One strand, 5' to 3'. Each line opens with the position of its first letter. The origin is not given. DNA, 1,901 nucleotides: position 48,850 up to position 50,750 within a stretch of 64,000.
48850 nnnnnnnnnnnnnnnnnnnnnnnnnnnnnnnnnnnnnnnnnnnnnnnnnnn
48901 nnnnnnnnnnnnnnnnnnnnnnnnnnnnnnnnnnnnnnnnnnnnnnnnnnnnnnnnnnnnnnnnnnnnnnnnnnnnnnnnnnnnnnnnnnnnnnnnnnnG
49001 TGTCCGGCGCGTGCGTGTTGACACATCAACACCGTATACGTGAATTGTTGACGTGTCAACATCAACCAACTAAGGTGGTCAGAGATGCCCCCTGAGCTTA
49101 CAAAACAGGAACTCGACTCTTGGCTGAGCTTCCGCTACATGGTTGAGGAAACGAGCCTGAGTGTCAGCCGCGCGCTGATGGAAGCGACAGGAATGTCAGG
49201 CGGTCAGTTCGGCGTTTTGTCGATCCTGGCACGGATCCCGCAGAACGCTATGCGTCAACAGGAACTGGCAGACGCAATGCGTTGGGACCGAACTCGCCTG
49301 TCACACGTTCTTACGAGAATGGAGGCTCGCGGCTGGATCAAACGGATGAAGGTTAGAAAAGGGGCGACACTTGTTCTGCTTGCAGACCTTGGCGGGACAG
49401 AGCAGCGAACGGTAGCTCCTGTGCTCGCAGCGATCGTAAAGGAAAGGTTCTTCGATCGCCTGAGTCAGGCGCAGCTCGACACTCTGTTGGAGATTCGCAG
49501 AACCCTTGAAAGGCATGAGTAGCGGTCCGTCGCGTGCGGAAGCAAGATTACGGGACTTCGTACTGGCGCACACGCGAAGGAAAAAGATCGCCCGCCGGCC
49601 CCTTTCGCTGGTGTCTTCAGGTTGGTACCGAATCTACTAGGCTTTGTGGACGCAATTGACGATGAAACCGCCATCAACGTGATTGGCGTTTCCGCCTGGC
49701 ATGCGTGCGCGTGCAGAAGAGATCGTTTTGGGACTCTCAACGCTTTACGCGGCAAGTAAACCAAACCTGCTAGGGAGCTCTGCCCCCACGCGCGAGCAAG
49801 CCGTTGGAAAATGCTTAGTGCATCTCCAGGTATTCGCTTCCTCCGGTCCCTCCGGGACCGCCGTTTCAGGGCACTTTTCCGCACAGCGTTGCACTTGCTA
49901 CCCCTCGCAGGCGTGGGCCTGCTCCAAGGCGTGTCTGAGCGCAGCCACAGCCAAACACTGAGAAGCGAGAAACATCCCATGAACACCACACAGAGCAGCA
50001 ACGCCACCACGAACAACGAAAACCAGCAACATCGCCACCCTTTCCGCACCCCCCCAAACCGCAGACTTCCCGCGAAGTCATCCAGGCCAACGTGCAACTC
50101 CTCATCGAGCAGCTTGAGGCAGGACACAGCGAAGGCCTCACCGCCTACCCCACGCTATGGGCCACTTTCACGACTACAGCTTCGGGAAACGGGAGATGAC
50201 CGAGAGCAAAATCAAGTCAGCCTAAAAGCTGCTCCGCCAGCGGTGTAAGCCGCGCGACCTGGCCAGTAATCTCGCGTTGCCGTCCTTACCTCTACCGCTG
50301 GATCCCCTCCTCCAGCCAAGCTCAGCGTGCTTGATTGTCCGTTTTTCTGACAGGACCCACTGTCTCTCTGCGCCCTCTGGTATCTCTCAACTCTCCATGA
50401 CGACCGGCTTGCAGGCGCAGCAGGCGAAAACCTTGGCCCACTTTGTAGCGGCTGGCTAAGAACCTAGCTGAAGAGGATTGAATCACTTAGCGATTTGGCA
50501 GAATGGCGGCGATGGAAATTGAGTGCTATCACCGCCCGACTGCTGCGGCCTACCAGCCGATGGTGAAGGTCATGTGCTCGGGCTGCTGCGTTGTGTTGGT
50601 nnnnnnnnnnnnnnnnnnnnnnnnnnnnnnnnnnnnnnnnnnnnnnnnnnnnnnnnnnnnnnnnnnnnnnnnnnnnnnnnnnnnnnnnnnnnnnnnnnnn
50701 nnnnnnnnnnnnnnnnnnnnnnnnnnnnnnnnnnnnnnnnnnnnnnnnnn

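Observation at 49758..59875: Diverged direct repeats of the ardC 5' region bracket the 9.7-kb segment carrying the giant gene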

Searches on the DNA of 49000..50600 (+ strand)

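Call 26: search_dna_similar(query=window:49000-50600:+, collection=plasmids, mode=distant, max_rows=20)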
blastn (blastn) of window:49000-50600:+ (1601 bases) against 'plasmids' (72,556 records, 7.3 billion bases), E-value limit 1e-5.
Records with a match: 10; places in all: 10; records where one place covers at least 80% of the query: 0.
Best place of each record, by identity: 60-80% 10.
By first word of the organism name: Aeromonas 3; Pseudomonas 2; Solidesulfovibrio 1; Robbsia 1; Granulicella 1; Acidisarcina 1; Polaromonas 1.
By predicted mobility (MOB-suite, as given by PLSDB): non-mobilizable 5; conjugative 4; mobilizable 1.
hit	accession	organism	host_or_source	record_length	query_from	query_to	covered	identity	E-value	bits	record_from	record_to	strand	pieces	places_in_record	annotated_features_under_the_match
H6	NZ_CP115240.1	Pseudomonas aeruginosa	Homo sapiens,culture samples from human ...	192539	1195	1359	10%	73.2%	2e-12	83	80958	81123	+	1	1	ABC transporter substrate-binding protein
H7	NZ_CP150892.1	Pseudomonas sp. TMP25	cell culture,Middle part of the water ...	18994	1196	1359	10%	73.7%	1e-13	86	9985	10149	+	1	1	recombinase family protein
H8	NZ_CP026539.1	Solidesulfovibrio carbinolicus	-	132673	1195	1359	10%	72.9%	6e-12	82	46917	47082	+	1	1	recombinase family protein | hypothetical protein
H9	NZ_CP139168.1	Robbsia andropogonis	Areca catechu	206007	1195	1359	10%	72.4%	7e-11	77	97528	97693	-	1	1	none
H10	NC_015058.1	Granulicella tundricola MP5ACTX9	-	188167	1026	1177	9%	78.4%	7e-24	121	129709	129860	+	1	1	ArdC family protein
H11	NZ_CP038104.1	Aeromonas salmonicida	Salvelinus fontinalis,whole organism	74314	1197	1346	9%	73.0%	2e-11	80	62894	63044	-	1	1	none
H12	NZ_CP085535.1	Aeromonas salmonicida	Brook charr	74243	1197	1346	9%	73.0%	2e-11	80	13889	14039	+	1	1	none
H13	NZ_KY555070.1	Aeromonas salmonicida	-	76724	1197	1346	9%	73.0%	2e-11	80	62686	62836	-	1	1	none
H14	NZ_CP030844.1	Acidisarcina polymorpha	cell culture,pine forest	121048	1075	1189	7%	74.1%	3e-9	72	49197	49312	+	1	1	ArdC-like ssDNA-binding domain-containing protein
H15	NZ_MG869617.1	Polaromonas sp. E3S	Ecology Glacier, King George Island, ...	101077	1197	1307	7%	74.6%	6e-6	62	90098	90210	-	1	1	none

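Call 27: get_annotated_region(hit=H7, flank=5000)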
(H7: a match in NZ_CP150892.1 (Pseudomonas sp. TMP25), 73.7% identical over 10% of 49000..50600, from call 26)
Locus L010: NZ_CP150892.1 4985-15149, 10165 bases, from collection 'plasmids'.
description: Pseudomonas sp. TMP25 plasmid pPTMP25-1, complete sequence
organism: Pseudomonas sp. TMP25 (NCBI taxid 3136561)
taxonomy: Bacteria; Pseudomonadota; Gammaproteobacteria; Pseudomonadales; Pseudomonadaceae; Pseudomonas; Pseudomonas sp. TMP25
host: -; source: cell culture,Middle part of the water column of temporary meltwater pond; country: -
typing (MOB-suite, as given by PLSDB): non-mobilizable; replicon rep_cluster_1730
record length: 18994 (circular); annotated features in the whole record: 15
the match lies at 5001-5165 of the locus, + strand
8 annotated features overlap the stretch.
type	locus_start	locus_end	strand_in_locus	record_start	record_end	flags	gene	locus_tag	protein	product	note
CDS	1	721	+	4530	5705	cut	-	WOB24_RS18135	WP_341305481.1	hypothetical protein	-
CDS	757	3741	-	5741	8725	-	-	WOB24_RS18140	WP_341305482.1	Tn3 family transposase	-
CDS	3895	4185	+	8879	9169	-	-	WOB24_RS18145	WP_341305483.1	nucleotidyltransferase family protein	-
CDS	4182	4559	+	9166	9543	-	-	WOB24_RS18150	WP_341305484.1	DUF86 domain-containing protein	-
CDS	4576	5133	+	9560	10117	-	-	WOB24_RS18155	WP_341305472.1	recombinase family protein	GO:0006310 - DNA recombination [Evidence IEA]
CDS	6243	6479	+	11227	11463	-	-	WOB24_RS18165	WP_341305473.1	hypothetical protein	-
CDS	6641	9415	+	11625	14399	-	-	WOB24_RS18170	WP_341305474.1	autotransporter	-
CDS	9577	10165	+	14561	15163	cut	-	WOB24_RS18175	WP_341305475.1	recombinase family protein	GO:0006310 - DNA recombination [Evidence IEA]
